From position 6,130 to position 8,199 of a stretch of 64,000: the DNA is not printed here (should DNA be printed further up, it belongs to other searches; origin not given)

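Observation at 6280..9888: Fully cytoplasmic HTCS-like regulator: LacI sugar sensor fused to kinase, two receivers and an AraC output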

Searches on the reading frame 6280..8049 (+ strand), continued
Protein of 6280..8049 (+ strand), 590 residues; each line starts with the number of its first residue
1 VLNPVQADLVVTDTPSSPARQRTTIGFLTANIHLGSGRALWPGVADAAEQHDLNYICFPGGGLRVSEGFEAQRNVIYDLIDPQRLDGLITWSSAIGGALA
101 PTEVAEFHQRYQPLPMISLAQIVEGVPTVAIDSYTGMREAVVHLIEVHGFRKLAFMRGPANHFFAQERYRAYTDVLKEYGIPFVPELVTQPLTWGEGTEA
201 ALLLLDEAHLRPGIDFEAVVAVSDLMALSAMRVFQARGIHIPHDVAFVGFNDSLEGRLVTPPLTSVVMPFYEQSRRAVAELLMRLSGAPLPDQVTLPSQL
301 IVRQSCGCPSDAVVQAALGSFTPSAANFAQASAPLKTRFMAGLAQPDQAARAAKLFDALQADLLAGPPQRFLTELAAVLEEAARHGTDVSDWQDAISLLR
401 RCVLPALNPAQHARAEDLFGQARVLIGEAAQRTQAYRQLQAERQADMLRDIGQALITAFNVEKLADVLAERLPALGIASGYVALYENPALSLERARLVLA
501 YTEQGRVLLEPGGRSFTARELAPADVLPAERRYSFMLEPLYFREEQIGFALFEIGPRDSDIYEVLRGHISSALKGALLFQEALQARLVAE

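Call 73: find_encoding_contigs(protein=P0437, flank=9000, max_places=1)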
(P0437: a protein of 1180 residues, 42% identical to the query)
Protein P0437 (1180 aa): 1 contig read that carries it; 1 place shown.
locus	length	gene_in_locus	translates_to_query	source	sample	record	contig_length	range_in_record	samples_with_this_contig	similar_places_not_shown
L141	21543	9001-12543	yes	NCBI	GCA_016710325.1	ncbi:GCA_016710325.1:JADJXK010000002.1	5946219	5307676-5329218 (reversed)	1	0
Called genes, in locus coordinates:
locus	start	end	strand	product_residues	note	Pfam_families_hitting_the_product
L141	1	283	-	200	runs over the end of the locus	PF04542:Sigma70_r2, PF08281:Sigma70_r4_2, PF04545:Sigma70_r4 (weak)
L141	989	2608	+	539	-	PF13620:CarboxypepD_reg (faint), PF08239:SH3_3, PF16158:N_BRCA1_IG, PF17210:SdrD_B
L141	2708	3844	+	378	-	-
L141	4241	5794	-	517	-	PF00072:Response_reg, PF00989:PAS (weak), PF13188:PAS_8 (faint), PF08448:PAS_4, PF13426:PAS_9, PF07730:HisKA_3, PF02518:HATPase_c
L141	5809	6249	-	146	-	PF00072:Response_reg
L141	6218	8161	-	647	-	PF01590:GAF, PF13185:GAF_2, PF13492:GAF_3, PF00512:HisKA, PF02518:HATPase_c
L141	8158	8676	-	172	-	PF01863:YgjP-like, PF10263:SprT-like (weak)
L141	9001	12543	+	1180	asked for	PF00532:Peripla_BP_1, PF13377:Peripla_BP_3, PF00512:HisKA, PF02518:HATPase_c, PF00072:Response_reg, PF00165:HTH_AraC (weak), PF12833:HTH_18, PF00165:HTH_AraC (weak)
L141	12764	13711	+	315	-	PF00528:BPD_transp_1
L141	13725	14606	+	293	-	PF00528:BPD_transp_1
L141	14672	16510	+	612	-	-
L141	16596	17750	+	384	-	PF07470:Glyco_hydro_88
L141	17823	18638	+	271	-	PF04962:KduI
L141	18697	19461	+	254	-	PF00106:adh_short, PF08659:KR, PF13561:adh_short_C2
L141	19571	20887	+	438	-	PF01408:GFO_IDH_MocA, PF02894:GFO_IDH_MocA_C, PF22725:GFO_IDH_MocA_C3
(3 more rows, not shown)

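Call 74: find_encoding_contigs(protein=P0477, flank=9000, max_places=1)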
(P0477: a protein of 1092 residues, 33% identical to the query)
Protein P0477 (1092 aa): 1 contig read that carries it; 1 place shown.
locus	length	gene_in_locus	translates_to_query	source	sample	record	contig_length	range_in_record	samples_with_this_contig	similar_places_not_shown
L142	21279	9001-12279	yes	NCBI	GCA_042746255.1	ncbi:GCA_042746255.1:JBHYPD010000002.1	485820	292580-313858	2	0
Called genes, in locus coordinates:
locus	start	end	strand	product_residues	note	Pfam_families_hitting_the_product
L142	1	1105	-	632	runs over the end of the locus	PF13191:AAA_16, PF13401:AAA_22 (weak)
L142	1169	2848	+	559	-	PF05960:DUF885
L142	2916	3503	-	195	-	PF00440:TetR_N, PF17754:TetR_C_14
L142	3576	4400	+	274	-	PF00106:adh_short, PF08659:KR, PF01370:Epimerase (weak), PF13561:adh_short_C2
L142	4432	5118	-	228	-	PF00072:Response_reg, PF04545:Sigma70_r4 (weak), PF08281:Sigma70_r4_2 (weak), PF00196:GerE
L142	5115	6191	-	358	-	PF23539:DUF7134, PF07730:HisKA_3, PF13581:HATPase_c_2 (weak), PF02518:HATPase_c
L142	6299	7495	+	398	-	PF00144:Beta-lactamase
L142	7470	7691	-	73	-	PF10041:DUF2277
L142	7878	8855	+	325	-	PF00544:Pectate_lyase_4, PF13229:Beta_helix (weak)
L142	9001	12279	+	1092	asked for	PF13377:Peripla_BP_3, PF00072:Response_reg (weak), PF12833:HTH_18, PF00165:HTH_AraC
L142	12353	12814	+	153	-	-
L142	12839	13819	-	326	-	PF02558:ApbA, PF03807:F420_oxidored (weak), PF08546:ApbA_C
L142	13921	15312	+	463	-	PF00282:Pyridoxal_deC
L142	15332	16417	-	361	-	PF01471:PG_binding_1, PF03734:YkuD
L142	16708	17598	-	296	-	PF03067:LPMO_10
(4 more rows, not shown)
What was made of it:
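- A Streptomyces homologue lies next to a PL1 pectate lyase (call 74).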
